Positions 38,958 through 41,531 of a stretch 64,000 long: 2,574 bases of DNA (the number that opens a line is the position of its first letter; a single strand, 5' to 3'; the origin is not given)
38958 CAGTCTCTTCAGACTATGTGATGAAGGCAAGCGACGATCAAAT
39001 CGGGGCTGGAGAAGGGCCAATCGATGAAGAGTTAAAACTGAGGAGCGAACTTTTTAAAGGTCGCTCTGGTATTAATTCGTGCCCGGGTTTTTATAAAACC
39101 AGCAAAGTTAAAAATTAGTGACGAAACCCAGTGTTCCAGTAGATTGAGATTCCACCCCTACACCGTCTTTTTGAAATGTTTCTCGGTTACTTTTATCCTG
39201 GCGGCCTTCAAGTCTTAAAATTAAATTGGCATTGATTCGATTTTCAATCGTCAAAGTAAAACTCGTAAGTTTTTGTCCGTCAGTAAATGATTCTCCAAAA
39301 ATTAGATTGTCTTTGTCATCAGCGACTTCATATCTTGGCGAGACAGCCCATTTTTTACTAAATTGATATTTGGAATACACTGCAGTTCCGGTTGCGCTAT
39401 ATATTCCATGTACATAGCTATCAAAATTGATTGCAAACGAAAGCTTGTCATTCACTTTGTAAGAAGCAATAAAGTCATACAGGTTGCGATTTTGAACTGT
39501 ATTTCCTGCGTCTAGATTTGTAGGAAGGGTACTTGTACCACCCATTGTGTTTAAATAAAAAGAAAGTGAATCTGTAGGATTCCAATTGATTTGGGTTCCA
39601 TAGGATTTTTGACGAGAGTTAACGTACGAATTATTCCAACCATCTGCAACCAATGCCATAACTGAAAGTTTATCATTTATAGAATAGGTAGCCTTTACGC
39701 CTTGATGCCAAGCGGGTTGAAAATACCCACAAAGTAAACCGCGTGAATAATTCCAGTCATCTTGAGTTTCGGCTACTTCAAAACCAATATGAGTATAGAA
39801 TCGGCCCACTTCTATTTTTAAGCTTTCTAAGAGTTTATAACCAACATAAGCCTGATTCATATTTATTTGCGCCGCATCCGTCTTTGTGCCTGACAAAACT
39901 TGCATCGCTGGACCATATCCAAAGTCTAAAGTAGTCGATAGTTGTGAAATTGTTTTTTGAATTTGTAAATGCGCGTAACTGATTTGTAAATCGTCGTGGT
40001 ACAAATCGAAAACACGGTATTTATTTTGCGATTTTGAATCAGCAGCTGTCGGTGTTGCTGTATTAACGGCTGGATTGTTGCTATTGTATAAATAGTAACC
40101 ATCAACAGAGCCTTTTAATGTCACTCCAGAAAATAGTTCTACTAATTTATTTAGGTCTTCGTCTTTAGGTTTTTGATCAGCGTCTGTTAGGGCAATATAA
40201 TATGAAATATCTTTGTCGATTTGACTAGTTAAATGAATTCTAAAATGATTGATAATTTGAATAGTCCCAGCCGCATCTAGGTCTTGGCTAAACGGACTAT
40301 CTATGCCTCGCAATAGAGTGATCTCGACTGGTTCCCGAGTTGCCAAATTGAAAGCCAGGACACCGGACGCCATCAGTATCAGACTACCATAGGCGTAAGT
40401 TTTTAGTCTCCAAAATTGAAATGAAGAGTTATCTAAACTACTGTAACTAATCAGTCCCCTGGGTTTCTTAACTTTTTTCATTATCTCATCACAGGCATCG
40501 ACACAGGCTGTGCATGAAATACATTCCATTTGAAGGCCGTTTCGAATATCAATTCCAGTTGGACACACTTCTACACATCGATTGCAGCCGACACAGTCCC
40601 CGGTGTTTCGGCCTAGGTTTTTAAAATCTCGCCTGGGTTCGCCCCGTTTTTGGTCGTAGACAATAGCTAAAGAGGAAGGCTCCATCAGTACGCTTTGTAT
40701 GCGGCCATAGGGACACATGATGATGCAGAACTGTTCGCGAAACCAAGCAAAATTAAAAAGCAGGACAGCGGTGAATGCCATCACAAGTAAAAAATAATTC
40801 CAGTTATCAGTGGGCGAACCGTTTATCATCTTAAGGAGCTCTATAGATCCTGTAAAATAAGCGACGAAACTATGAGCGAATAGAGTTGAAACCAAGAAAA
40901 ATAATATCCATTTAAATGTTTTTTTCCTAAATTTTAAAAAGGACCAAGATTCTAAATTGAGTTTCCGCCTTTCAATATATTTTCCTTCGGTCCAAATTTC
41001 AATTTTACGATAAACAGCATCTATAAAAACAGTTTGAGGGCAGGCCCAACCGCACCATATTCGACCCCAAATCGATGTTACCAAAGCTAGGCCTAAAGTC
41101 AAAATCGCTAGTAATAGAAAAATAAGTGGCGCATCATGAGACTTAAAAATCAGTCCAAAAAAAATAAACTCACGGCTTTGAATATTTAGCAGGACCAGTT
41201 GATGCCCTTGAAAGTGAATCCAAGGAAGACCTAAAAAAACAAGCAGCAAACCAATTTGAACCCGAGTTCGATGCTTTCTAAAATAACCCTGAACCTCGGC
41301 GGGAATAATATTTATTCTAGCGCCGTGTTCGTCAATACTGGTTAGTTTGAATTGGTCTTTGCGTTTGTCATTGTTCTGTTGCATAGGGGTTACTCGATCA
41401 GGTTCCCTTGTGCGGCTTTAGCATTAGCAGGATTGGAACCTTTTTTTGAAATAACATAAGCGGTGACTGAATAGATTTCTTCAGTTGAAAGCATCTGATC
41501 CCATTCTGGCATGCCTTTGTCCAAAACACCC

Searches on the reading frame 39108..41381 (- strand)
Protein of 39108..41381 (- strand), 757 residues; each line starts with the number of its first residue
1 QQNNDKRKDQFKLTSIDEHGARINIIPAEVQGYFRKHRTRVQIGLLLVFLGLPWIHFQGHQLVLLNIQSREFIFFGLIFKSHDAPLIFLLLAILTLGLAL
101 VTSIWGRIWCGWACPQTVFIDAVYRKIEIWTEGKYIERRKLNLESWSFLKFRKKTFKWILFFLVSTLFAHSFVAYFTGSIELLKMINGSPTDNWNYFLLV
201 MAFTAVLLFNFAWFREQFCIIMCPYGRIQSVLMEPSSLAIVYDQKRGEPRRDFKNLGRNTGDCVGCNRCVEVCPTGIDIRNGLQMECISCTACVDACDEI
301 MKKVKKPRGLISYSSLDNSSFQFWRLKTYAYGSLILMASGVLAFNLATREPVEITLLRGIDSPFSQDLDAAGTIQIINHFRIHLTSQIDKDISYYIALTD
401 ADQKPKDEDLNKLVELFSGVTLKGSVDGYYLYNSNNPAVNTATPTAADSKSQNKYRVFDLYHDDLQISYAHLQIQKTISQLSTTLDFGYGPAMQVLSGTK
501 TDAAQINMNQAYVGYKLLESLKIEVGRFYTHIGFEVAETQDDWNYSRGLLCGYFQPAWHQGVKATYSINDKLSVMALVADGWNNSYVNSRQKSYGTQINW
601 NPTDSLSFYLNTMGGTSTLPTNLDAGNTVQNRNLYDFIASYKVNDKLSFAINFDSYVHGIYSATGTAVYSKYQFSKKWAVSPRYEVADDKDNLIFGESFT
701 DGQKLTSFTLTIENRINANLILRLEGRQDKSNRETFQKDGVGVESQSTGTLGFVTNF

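Call 18: search_protein_families(library=pfam, proteins=[window:39108-41381:-], max_evalue=0.00001)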
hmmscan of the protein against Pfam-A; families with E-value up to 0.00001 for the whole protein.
window:39108-41381:- (757 aa): 6 families
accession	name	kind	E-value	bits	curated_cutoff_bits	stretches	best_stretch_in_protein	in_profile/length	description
PF07642.17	BBP2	-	4.8e-73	246.8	26.2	1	420-757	2-339/339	Putative beta-barrel porin-2, OmpL-like. bbp2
PF13746.11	Fer4_18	-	3.2e-39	134.1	27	1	214-315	1-113/114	4Fe-4S dicluster domain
PF12838.12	Fer4_7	-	2.7e-10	41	27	1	218-277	7-52/52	4Fe-4S dicluster domain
PF12801.12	Fer4_5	-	8.6e-10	38.9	22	1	90-126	4-40/48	4Fe-4S binding domain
PF13484.11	Fer4_16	-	2.3e-08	35.1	30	0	219-275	8-65/66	4Fe-4S double cluster binding domain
PF13183.11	Fer4_8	-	1.1e-06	29.5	27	0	218-277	10-68/68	4Fe-4S dicluster domain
